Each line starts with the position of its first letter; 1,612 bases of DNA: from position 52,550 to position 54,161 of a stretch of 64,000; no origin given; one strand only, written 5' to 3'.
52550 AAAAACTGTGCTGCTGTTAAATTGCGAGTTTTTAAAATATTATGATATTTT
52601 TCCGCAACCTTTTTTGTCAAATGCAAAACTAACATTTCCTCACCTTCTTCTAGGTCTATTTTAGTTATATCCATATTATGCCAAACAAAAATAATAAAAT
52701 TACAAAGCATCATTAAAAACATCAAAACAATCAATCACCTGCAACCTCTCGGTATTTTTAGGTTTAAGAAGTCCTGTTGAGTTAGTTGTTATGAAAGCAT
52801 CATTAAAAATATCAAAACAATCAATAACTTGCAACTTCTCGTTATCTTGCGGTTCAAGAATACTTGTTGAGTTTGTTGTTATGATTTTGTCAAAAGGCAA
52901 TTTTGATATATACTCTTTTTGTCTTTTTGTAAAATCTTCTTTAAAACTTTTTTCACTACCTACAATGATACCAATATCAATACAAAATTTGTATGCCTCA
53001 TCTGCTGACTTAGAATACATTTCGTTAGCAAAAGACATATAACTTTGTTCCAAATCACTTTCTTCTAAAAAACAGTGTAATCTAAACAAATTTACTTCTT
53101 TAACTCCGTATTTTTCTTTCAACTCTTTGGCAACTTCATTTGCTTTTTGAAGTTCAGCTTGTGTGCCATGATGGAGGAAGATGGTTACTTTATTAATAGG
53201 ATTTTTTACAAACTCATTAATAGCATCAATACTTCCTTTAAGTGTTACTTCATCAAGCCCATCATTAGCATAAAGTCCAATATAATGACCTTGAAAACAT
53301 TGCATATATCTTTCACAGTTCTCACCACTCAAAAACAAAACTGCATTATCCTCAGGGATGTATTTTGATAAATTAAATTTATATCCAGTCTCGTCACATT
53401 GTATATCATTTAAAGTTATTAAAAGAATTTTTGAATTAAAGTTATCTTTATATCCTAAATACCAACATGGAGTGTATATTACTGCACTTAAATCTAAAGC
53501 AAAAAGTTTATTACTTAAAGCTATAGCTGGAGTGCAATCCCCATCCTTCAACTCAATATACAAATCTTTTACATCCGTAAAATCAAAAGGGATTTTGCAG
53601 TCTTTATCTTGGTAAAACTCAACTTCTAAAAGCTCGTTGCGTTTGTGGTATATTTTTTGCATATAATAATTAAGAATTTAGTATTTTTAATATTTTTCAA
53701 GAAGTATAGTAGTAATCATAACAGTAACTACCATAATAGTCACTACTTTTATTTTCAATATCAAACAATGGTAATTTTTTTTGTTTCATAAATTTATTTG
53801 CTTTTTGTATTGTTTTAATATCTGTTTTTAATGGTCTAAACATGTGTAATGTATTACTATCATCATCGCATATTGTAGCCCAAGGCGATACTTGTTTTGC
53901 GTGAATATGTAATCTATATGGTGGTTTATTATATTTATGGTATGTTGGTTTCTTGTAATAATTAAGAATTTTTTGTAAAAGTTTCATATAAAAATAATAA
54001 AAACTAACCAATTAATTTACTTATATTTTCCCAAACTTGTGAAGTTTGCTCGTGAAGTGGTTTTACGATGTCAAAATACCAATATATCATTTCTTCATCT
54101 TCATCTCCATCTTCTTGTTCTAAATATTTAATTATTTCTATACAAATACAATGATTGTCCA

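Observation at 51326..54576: Tandemly duplicated, actively recombining A/B gene cassette at the head of the NAD-salvage operon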

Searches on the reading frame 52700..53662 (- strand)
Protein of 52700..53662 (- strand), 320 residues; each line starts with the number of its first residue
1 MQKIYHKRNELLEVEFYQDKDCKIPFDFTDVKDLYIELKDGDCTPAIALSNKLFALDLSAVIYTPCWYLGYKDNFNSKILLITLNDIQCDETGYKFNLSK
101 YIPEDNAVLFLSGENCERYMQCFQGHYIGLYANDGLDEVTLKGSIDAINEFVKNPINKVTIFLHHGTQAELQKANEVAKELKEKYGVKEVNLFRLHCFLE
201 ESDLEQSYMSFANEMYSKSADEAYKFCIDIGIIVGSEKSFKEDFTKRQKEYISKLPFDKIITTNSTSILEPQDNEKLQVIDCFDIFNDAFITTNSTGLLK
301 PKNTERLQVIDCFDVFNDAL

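Call 3: search_protein_families(library=pfam, proteins=[window:52700-53662:-], max_evalue=1)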
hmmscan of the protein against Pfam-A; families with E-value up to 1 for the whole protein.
window:52700-53662:- (320 aa): 1 family
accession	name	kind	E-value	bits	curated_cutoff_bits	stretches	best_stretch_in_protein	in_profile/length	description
PF12739.12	TRAPPC-Trs85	-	0.0015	18.2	26.7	1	146-223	173-240/453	ER-Golgi trafficking TRAPP I complex 85 kDa subunit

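Call 4: search_protein_families(library=phrogs, proteins=[window:52700-53662:-], max_evalue=0.1)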
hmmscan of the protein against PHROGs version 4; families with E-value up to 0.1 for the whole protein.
window:52700-53662:- (320 aa): 0 families

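Call 7: find_homologous_proteins(query=window:52700-53662:-, max_evalue=0.001)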
Query window:52700-53662:- (320 aa): 223 proteins with E <= 0.001 among 1384 candidates; the best 120 are listed.
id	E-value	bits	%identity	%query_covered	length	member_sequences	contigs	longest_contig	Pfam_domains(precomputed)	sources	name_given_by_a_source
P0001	7.6e-191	651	95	95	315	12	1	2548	-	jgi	jgi:hypothetical protein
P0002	9.7e-150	516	81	95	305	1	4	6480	-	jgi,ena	-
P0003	6.2e-101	356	58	91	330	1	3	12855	-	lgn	-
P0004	1.2e-86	309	53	63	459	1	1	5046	-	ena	-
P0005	2.8e-86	308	55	91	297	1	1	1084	-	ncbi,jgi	jgi:hypothetical protein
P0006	5.9e-86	307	56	91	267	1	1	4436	-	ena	-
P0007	2.6e-78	282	53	91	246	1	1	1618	-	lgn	-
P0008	1.5e-76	276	54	90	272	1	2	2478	-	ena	-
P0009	1.4e-75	273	52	90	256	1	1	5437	-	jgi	jgi:hypothetical protein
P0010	1.4e-73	266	70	59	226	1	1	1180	-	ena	-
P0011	4.2e-73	265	52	90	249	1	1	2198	-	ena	-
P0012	2.2e-67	246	50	90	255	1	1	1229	-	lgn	-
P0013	2.6e-67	246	46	92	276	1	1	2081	-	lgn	-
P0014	5.2e-67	245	47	90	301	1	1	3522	-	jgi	jgi:hypothetical protein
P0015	7.7e-67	244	46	90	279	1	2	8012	-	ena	-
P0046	1.2e-53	201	44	91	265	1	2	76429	-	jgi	jgi:hypothetical protein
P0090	1.8e-44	171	43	90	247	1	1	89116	-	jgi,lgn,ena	jgi:hypothetical protein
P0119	5.2e-41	159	42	88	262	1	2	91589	-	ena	-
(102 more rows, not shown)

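Call 13: find_encoding_contigs(protein=P0046, flank=10000, max_places=4)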
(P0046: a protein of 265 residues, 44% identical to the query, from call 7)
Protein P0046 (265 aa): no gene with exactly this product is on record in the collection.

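Call 14: find_encoding_contigs(protein=P0090, flank=8000, max_places=3)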
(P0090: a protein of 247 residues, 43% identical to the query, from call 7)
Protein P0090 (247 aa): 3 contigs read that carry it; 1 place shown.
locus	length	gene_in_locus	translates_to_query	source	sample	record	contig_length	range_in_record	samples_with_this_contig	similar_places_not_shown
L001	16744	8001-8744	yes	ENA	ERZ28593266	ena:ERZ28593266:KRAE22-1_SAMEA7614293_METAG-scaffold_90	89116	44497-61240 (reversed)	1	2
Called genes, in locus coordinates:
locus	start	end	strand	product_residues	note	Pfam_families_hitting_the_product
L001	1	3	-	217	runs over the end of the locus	PF02463:SMC_N, PF13175:AAA_15 (weak), PF13476:AAA_23 (weak), PF13401:AAA_22 (weak), PF13238:AAA_18 (faint), PF13304:AAA_21 (weak)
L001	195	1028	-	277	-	PF02511:Thy1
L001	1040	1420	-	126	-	-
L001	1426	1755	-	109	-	-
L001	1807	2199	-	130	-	PF09643:YopX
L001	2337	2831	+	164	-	-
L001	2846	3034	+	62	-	-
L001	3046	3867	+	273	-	PF04098:Rad52_Rad22 (faint)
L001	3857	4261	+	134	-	-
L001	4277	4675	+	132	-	-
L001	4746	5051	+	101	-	-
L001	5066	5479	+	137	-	-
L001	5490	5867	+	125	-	-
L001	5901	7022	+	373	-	-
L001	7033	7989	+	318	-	PF02767:DNA_pol3_beta_2, PF02768:DNA_pol3_beta_3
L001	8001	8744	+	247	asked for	-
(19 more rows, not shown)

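Call 16: find_encoding_contigs(protein=P0001, flank=10000, max_places=4)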
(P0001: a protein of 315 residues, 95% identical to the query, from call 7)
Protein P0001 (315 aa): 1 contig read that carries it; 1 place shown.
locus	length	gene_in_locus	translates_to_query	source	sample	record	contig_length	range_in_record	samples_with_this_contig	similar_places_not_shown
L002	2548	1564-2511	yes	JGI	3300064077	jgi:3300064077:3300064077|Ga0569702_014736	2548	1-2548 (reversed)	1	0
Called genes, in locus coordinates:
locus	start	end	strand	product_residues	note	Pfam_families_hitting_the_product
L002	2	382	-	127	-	?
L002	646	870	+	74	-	-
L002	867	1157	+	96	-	-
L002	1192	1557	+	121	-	-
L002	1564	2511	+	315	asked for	-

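Call 17: find_encoding_contigs(protein=P0003, flank=10000, max_places=4)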
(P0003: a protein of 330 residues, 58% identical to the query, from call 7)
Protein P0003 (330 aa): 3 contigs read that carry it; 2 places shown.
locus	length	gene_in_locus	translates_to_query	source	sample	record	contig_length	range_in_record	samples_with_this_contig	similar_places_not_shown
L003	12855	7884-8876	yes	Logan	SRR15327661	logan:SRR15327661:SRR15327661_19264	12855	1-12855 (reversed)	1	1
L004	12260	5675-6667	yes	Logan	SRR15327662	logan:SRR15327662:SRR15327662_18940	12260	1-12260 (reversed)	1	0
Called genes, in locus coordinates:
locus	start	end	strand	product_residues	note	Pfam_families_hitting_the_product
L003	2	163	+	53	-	?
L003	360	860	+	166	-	PF06114:Peptidase_M78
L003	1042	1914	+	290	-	-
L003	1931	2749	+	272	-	-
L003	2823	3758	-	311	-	-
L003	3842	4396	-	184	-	PF00959:Phage_lysozyme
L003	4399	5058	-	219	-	-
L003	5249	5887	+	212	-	-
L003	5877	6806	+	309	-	PF08501:Shikimate_dh_N, PF01488:Shikimate_DH, PF18317:SDH_C (weak)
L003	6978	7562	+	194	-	-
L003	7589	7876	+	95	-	-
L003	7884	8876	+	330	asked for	-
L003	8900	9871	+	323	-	PF20463:PDH_C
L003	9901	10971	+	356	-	PF01467:CTP_transf_like (weak), PF00293:NUDIX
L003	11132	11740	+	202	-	-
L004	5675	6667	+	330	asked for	-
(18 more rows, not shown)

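Call 20: find_encoding_contigs(protein=P0119, flank=8000, max_places=3)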
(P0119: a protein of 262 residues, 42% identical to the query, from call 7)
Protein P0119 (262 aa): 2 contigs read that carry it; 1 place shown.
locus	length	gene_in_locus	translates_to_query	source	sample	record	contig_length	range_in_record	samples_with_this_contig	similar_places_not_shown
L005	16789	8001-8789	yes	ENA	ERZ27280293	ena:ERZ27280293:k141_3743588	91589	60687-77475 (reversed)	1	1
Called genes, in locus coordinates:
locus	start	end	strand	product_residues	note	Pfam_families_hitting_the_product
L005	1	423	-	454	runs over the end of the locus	PF00145:DNA_methylase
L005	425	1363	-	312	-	PF12760:Zn_ribbon_IS1595, PF12762:DDE_Tnp_IS1595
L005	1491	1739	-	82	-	-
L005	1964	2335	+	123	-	-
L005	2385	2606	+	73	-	-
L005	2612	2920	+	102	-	-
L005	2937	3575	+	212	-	-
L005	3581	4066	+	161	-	-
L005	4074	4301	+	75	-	-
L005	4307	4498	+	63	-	-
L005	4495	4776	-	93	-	PF02223:Thymidylate_kin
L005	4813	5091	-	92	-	PF02223:Thymidylate_kin (weak)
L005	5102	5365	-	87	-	-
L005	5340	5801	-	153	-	-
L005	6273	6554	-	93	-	-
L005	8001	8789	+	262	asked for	-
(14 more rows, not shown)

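Call 40: find_encoding_contigs(protein=P0002, flank=10000, max_places=4)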
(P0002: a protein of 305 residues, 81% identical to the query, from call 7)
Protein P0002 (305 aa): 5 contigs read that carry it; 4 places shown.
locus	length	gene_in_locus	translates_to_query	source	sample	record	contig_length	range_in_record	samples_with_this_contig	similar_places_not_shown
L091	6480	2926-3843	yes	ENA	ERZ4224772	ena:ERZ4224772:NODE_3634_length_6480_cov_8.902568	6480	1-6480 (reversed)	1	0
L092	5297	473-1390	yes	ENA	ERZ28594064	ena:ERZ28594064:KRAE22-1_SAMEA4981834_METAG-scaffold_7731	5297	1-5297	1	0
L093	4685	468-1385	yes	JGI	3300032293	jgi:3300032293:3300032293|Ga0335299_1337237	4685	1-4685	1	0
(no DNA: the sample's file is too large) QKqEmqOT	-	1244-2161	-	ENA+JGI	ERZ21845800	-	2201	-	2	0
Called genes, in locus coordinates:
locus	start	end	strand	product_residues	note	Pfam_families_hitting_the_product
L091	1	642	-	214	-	?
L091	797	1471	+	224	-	-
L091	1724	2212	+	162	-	-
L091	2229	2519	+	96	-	-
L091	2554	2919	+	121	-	-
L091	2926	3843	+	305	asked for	-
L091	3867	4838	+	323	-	PF20463:PDH_C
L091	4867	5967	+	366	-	PF01467:CTP_transf_like, PF00293:NUDIX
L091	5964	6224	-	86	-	-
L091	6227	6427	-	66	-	PF11753:DUF3310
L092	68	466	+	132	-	-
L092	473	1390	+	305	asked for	-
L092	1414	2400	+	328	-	PF20463:PDH_C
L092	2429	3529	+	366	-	PF01467:CTP_transf_like, PF00293:NUDIX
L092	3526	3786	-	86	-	-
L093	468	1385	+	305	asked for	-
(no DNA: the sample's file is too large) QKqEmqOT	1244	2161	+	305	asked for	-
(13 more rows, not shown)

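Call 42: list_cluster_members(proteins=[window:52700-53662:-, window:51327-52124:-, window:52504-52674:-, window:54004-54576:-, window:50044-51309:-])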
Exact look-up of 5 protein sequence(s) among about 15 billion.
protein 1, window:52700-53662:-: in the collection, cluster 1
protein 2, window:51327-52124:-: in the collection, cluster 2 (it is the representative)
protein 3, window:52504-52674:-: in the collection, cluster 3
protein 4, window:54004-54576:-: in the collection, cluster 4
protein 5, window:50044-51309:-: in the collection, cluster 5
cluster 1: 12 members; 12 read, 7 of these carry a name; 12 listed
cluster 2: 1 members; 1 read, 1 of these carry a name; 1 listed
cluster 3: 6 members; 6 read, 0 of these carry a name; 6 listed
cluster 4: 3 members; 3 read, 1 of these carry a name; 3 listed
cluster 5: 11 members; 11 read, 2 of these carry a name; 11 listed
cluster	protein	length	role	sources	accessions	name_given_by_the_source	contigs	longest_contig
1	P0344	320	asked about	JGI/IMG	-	hypothetical protein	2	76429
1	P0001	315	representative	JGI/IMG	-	hypothetical protein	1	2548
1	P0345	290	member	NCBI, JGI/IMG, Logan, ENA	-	hypothetical protein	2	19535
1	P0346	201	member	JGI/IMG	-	hypothetical protein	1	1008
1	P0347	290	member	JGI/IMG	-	hypothetical protein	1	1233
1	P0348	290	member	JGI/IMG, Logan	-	hypothetical protein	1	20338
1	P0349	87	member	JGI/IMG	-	hypothetical protein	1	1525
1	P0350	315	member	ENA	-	-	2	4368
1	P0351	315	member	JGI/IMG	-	-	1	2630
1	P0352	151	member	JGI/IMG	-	-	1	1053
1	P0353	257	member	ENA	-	-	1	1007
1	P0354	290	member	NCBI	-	-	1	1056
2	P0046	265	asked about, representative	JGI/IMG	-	hypothetical protein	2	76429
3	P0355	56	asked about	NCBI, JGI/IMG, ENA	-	-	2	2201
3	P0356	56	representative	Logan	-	-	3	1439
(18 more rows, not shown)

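Call 43: find_encoding_contigs(protein=P0348, flank=10000, max_places=4)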
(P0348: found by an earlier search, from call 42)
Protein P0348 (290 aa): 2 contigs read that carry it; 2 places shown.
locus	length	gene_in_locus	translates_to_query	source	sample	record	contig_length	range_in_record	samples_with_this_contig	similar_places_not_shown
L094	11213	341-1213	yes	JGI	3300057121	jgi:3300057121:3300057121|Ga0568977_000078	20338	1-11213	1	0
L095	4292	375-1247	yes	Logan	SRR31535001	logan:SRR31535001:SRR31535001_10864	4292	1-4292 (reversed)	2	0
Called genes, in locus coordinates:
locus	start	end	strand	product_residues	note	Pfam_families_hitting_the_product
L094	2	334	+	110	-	?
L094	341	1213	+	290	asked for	-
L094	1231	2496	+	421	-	PF18127:NAMPT_N, PF04095:NAPRTase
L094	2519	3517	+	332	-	PF02153:PDH_N (weak), PF20463:PDH_C (weak)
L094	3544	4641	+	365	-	PF01467:CTP_transf_like, PF00293:NUDIX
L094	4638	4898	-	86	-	-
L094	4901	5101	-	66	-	PF11753:DUF3310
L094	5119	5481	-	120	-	-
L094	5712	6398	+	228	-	PF13302:Acetyltransf_3 (weak)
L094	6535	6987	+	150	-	PF22769:DCD (weak), PF00692:dUTPase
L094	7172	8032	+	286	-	PF02511:Thy1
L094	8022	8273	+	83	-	-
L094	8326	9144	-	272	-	-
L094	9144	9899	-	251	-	-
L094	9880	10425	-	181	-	-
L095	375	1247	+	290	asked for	-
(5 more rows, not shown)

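Call 44: find_encoding_contigs(protein=window:52700-53662:-, flank=10000, max_places=4)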
Protein window:52700-53662:- (320 aa): no gene with exactly this product is on record in the collection.

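Call 47: search_protein_families(library=ncbifam, proteins=[window:52700-53662:-], max_evalue=0.1)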
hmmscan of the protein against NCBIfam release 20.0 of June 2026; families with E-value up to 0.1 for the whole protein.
window:52700-53662:- (320 aa): 2 families
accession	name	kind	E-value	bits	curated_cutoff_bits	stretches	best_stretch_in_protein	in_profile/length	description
TIGR01993.1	Pyr-5-nucltdase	equivalog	0.02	14.7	142.9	0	248-314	89-154/183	pyrimidine 5'-nucleotidase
TIGR00762.1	DegV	domain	0.063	12.5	99.7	0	142-196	204-259/276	DegV family EDD domain-containing protein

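Call 48: search_protein_families(library=padloc, proteins=[window:52700-53662:-], max_evalue=0.1)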
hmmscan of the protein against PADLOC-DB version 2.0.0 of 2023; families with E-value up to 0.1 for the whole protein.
window:52700-53662:- (320 aa): 0 families

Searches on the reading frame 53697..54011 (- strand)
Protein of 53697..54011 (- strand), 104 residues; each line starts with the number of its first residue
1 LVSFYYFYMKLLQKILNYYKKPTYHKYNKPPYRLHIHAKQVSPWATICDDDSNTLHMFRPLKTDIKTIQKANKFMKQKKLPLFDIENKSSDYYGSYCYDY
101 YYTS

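Call 3: search_protein_families(library=pfam, proteins=[window:53697-54011:-], max_evalue=1)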
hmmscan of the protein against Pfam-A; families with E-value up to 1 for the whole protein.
window:53697-54011:- (104 aa): 0 families

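Call 4: search_protein_families(library=phrogs, proteins=[window:53697-54011:-], max_evalue=0.1)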
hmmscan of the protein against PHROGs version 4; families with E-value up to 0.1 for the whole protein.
window:53697-54011:- (104 aa): 0 families

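Call 47: search_protein_families(library=ncbifam, proteins=[window:53697-54011:-], max_evalue=0.1)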
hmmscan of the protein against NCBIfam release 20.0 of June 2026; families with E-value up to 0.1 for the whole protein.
window:53697-54011:- (104 aa): 0 families

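Call 48: search_protein_families(library=padloc, proteins=[window:53697-54011:-], max_evalue=0.1)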
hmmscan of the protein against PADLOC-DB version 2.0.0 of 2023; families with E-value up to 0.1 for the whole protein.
window:53697-54011:- (104 aa): 0 families
